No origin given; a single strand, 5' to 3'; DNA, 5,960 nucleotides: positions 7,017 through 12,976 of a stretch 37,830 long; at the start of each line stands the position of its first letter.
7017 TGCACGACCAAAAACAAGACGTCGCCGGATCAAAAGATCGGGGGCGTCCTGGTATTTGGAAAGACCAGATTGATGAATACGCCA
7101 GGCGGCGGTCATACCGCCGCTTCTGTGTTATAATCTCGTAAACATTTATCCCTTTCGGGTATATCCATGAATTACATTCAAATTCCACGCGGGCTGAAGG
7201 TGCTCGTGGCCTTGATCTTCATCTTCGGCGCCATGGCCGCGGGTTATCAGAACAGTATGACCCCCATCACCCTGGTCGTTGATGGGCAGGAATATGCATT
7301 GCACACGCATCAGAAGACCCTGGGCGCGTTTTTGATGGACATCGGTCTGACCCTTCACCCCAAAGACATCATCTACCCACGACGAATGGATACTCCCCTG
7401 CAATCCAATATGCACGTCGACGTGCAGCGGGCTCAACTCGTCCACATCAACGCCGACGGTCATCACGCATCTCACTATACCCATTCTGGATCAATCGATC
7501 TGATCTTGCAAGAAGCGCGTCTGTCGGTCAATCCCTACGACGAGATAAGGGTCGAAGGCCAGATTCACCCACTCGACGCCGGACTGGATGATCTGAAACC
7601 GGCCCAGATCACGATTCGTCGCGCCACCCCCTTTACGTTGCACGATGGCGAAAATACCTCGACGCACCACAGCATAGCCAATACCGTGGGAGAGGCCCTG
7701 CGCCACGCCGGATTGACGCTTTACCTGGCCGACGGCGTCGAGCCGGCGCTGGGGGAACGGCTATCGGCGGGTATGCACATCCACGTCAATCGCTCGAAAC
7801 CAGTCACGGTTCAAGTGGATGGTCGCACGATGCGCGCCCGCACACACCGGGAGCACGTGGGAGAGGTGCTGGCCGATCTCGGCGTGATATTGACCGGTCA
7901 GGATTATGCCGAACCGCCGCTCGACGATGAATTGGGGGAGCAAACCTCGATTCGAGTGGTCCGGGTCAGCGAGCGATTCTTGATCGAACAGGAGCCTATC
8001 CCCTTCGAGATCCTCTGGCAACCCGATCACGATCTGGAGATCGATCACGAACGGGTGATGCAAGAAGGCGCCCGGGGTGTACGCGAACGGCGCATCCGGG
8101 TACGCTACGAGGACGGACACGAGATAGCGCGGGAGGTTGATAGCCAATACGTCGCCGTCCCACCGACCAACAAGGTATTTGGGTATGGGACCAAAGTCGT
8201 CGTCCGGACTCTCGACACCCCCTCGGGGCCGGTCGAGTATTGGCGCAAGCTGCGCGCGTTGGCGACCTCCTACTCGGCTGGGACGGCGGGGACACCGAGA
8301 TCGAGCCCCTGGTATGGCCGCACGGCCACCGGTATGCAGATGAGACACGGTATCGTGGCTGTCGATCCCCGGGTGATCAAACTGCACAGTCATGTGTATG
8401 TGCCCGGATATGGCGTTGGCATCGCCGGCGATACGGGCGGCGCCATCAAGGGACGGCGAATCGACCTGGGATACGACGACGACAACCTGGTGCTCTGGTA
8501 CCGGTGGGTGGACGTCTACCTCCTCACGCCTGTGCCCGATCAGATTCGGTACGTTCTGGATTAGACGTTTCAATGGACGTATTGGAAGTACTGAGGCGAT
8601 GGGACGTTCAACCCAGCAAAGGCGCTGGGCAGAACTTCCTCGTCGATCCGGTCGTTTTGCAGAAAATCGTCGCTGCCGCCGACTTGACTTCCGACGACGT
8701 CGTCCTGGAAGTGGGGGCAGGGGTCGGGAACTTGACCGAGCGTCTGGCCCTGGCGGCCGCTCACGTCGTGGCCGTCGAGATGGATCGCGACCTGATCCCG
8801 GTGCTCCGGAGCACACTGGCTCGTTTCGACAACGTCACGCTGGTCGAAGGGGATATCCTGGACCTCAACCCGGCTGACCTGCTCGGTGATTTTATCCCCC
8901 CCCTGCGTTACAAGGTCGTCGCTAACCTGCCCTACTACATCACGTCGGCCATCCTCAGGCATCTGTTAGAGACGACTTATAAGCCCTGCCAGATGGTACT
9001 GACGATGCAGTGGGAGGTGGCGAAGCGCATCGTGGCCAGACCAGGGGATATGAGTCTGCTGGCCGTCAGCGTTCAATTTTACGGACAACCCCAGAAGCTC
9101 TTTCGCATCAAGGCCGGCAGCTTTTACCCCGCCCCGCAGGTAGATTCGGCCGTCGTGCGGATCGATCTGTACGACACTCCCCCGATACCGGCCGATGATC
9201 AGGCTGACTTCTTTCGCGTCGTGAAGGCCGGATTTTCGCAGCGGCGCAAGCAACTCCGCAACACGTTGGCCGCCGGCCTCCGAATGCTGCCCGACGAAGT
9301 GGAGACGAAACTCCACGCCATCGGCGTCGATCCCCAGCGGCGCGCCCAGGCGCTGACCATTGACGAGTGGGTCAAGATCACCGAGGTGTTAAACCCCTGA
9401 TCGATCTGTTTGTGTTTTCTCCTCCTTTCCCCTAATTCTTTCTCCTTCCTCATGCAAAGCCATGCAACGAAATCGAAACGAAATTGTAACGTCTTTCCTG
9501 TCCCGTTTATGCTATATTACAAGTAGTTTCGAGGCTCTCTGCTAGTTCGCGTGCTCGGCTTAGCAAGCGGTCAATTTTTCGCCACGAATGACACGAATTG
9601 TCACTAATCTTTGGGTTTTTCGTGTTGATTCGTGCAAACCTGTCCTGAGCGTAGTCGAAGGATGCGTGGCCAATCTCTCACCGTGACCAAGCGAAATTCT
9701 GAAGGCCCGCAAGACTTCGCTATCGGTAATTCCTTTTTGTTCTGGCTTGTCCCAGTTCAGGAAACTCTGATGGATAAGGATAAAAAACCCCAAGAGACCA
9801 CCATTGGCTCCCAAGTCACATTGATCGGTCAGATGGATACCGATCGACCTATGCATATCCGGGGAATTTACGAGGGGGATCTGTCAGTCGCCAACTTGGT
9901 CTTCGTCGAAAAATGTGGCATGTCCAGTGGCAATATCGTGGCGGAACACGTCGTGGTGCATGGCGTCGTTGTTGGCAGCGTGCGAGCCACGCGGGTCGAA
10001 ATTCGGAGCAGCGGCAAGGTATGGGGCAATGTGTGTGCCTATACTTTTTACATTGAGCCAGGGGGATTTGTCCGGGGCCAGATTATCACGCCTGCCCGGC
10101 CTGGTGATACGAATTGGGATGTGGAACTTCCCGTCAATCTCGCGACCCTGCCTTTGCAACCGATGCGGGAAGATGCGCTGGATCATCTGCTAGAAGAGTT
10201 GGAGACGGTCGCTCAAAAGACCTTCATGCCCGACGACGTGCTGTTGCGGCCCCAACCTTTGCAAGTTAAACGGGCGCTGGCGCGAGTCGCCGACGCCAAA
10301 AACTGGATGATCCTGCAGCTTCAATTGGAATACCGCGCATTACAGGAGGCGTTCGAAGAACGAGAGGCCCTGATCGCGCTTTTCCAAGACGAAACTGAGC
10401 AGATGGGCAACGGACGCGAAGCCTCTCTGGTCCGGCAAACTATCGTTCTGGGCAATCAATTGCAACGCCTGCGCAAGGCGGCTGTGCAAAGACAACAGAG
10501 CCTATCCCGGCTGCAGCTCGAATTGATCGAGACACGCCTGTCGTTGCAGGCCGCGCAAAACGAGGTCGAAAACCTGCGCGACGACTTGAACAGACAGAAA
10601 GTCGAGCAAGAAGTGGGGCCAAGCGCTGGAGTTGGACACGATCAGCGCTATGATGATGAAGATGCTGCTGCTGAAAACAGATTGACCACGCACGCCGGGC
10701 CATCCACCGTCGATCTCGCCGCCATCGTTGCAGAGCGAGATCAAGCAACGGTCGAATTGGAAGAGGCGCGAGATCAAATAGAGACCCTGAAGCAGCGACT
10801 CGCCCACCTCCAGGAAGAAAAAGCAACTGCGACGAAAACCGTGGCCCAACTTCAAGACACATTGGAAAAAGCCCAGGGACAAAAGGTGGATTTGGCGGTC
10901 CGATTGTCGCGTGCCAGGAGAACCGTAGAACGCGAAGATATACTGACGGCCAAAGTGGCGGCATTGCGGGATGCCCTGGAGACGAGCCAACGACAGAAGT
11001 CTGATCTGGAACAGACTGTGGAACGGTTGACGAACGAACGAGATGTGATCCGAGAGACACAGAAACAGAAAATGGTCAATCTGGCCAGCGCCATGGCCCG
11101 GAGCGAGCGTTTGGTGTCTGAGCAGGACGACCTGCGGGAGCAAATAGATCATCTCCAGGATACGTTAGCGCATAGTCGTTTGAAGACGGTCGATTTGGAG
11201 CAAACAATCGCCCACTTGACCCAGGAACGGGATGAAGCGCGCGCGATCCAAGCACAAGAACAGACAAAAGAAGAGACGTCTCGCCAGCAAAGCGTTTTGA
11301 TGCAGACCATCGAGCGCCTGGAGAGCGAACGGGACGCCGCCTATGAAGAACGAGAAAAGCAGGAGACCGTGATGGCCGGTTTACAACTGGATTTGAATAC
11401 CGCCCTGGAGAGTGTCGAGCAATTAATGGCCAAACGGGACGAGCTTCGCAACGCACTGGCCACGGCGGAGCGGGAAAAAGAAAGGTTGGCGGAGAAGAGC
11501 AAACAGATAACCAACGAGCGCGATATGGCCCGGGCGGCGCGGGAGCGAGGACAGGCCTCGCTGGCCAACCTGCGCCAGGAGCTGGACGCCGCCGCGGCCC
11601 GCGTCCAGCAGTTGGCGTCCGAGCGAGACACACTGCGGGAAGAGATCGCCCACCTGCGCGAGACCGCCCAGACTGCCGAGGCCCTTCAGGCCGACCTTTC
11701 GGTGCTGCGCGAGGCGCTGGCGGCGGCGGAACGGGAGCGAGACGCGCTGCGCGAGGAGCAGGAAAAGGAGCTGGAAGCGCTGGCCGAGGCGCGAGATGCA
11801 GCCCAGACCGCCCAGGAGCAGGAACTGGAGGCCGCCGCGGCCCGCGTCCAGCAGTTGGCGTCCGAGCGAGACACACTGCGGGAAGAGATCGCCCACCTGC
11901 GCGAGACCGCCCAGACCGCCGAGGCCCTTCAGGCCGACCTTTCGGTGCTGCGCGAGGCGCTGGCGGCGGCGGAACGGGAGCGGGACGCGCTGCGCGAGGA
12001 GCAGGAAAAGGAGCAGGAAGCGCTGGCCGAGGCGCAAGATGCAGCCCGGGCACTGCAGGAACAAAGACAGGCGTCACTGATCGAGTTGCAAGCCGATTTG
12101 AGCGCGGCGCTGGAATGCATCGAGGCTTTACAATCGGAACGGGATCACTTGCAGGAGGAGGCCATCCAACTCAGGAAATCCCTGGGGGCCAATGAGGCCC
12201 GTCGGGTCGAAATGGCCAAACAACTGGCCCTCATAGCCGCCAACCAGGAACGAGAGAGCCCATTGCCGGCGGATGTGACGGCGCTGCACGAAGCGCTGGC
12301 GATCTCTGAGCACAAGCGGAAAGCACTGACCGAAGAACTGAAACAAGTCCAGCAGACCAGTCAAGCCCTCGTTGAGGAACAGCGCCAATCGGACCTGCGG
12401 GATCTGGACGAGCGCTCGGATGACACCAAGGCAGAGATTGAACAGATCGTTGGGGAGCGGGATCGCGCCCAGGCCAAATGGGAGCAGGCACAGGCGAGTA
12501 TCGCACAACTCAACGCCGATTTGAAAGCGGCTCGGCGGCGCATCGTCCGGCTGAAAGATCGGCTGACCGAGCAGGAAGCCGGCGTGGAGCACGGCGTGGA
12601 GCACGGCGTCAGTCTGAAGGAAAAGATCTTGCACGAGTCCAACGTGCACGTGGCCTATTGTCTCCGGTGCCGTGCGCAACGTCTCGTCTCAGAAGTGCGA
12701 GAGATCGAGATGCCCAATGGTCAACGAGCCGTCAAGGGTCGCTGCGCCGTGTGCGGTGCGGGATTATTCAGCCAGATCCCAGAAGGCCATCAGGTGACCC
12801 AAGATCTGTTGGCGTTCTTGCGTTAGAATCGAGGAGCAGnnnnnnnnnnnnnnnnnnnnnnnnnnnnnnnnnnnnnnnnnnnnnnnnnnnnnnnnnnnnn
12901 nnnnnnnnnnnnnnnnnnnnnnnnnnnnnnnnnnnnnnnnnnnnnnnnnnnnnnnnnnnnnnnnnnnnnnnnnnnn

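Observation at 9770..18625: Six-gene cluster wiring a giant bactofilin fusion to a Ras-like GTPase and two Roadblock/LC7 proteins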

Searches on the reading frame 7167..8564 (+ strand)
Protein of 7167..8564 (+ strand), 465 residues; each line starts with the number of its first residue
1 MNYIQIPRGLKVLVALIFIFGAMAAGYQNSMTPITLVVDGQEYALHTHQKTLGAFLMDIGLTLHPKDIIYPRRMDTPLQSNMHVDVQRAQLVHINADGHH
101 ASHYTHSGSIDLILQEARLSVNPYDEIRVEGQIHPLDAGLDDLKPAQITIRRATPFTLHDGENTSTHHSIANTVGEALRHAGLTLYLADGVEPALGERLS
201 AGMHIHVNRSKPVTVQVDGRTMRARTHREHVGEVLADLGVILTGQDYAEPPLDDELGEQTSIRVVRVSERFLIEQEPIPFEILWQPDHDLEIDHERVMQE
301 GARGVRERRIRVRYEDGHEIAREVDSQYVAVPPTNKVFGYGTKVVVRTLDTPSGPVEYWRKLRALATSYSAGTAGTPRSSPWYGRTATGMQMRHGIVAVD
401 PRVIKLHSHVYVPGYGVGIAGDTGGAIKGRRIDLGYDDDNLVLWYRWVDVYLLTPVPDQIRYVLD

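Call 11: search_protein_families(library=pfam, proteins=[window:7167-8564:+], max_evalue=0.001)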
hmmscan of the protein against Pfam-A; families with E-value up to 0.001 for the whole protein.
window:7167-8564:+ (465 aa): 3 families
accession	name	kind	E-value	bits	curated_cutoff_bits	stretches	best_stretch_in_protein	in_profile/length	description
PF03990.20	DUF348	-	1e-30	105.6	24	3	213-253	1-41/41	G5-linked-Ubiquitin-like domain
PF07501.17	G5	-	1.3e-15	57.8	23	1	274-343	6-75/75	G5 domain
PF06725.17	3D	-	1.9e-11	44.4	23.8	1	397-434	3-47/72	3D domain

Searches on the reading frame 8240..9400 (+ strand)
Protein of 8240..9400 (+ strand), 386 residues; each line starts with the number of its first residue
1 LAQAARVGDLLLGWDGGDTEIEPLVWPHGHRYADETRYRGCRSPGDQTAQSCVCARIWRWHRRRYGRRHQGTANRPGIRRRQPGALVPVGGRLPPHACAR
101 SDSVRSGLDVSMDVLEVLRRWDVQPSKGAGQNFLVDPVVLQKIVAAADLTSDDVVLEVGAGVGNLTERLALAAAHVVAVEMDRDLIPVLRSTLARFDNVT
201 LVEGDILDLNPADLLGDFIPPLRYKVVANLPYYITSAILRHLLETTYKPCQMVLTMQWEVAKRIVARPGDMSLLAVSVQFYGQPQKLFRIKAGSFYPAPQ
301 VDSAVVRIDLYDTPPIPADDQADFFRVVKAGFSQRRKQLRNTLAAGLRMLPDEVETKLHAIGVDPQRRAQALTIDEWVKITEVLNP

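Call 11: search_protein_families(library=pfam, proteins=[window:8240-9400:+], max_evalue=0.001)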
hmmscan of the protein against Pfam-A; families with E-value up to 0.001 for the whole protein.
window:8240-9400:+ (386 aa): 4 families
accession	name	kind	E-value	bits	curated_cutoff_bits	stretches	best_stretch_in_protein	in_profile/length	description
PF00398.26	RrnaAD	-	1e-54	185.8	24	1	129-384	8-261/263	Ribosomal RNA adenine dimethylase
PF13649.12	Methyltransf_25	-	6.8e-07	30.3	27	1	155-213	1-62/97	Methyltransferase domain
PF13847.12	Methyltransf_31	-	6.6e-06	26.3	27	1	150-210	2-67/145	Methyltransferase domain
PF08241.18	Methyltransf_11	-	0.00036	21.5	21.2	1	156-211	1-56/95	Methyltransferase domain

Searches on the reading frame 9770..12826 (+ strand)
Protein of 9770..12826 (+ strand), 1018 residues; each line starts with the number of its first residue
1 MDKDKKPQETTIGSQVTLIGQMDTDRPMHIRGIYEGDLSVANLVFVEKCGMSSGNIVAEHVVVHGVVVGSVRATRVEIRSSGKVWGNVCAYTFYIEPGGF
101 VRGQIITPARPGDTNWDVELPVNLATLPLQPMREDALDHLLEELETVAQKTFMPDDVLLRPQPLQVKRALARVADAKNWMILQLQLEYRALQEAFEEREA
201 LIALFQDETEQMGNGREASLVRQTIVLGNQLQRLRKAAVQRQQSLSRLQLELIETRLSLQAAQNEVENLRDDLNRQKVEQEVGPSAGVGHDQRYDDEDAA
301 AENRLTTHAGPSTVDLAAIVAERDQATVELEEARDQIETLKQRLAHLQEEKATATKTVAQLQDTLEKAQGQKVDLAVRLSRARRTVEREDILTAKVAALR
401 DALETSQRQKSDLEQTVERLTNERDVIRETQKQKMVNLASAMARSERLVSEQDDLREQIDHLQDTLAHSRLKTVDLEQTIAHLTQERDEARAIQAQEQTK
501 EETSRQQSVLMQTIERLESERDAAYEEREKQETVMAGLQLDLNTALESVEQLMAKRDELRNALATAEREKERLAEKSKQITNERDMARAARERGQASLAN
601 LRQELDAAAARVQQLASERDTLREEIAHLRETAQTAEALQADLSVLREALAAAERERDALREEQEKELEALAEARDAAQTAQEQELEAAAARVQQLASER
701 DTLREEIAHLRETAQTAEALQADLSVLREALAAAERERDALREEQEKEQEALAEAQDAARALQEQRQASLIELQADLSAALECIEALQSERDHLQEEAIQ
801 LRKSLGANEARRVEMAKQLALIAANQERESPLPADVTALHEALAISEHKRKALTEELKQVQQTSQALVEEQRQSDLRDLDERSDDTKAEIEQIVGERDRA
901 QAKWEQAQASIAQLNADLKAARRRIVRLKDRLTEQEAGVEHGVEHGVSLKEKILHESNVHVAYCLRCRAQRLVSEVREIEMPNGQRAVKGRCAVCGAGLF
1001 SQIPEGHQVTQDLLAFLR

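Call 4: search_protein_families(library=pfam, proteins=[window:9770-12826:+], max_evalue=0.01)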
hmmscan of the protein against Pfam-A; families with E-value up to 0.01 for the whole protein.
window:9770-12826:+ (1018 aa): 5 families
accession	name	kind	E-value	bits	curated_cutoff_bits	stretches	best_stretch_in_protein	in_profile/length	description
PF04519.19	Bactofilin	-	2.6e-17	63.3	27.9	1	10-105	1-97/98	Polymer-forming cytoskeletal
PF18930.5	DUF5679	-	9.4e-08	32.5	27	1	963-997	1-35/40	Domain of unknown function (DUF5679)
PF13851.11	GAS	-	1.8e-05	24.7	32.3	0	332-434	30-132/200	Growth-arrest specific micro-tubule binding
PF10473.14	CENP-F_leu_zip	-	0.0052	17.3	34.5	1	551-673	14-133/140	Leucine-rich repeats of kinetochore protein Cenp-F/LEK1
PF14197.11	Cep57_CLD_2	-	0.0085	16.6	27.1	1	304-355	14-61/67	Centrosome localisation domain of PPC89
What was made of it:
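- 9770..12826 (+): g1: bactofilin domain, long coiled-coil rod and C-terminal DUF5679 four-Cys zinc ribbon (1018 aa). Pfam Bactofilin E 2.6e-17 and DUF5679 E 9e-8 (call 4).
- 9797..10084 (+): Bactofilin domain of g1 (aa 10-105). Call 4.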

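Call 5: search_protein_families(library=ncbifam, proteins=[window:9770-12826:+], max_evalue=0.01)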
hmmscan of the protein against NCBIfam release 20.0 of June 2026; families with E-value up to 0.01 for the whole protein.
window:9770-12826:+ (1018 aa): 7 families
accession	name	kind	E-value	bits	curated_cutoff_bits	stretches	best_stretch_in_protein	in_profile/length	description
NF045487.1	ASRP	equivalog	1.2e-15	57.2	300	3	358-715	120-477/593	archaea-specific SMC-related protein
TIGR02168.1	SMC_prok_B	equivalog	1.6e-13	49.3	567.35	3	487-768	207-488/1181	chromosome segregation protein SMC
TIGR02169.1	SMC_prok_A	equivalog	2.3e-11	42.2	729.4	3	174-420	247-482/1165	chromosome segregation protein SMC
TIGR04211.1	SH3_and_anchor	equivalog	6.3e-09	35.7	65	1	320-424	58-162/198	TIGR04211 family SH3 domain-containing protein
NF002572.0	PRK02224.1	equivalog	4.5e-06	25.2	1087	2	329-596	188-447/888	DNA double-strand break repair ATPase Rad50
TIGR04523.1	Mplasa_alph_rch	subfamily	2e-05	22.8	270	1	318-585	374-641/745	helix-rich protein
NF047515.1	SpiroCoCo_C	equivalog_domain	0.0014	17.8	125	1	530-765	19-254/313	SpiroCoCo family coiled-coil protein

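Call 77: search_protein_families(library=padloc, proteins=[window:9770-12826:+], max_evalue=0.001)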
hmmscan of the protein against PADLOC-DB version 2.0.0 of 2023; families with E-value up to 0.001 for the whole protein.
window:9770-12826:+ (1018 aa): 1 family
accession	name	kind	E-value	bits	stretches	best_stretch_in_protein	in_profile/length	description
PDLC03868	LmuB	-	6.9e-05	19.3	0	677-938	514-772/1035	-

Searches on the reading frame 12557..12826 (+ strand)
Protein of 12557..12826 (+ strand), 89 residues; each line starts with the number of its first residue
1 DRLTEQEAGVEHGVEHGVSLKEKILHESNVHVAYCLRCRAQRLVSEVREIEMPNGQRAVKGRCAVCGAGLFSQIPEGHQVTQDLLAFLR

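Call 78: search_solved_structures(query=window:12557-12826:+, max_evalue=10)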
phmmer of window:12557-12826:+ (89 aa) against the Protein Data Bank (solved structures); distinct sequences matched with E-value up to 10: 1.
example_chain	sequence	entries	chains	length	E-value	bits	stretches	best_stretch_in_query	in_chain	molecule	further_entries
6sym_A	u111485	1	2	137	0.36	14.5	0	51-83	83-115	Peptide methionine sulfoxide reductase MsrB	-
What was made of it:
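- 12656..12760 (+): DUF5679 zinc ribbon of g1 (aa 963-997; CxxC...CxxC). No PDB relative by sequence (call 78).
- The function of DUF5679 is unknown, and it has no PDB relative (call 78).
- Tried and rejected: The DUF5679 tail against PDB sequences gave no meaningful hit (call 78).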
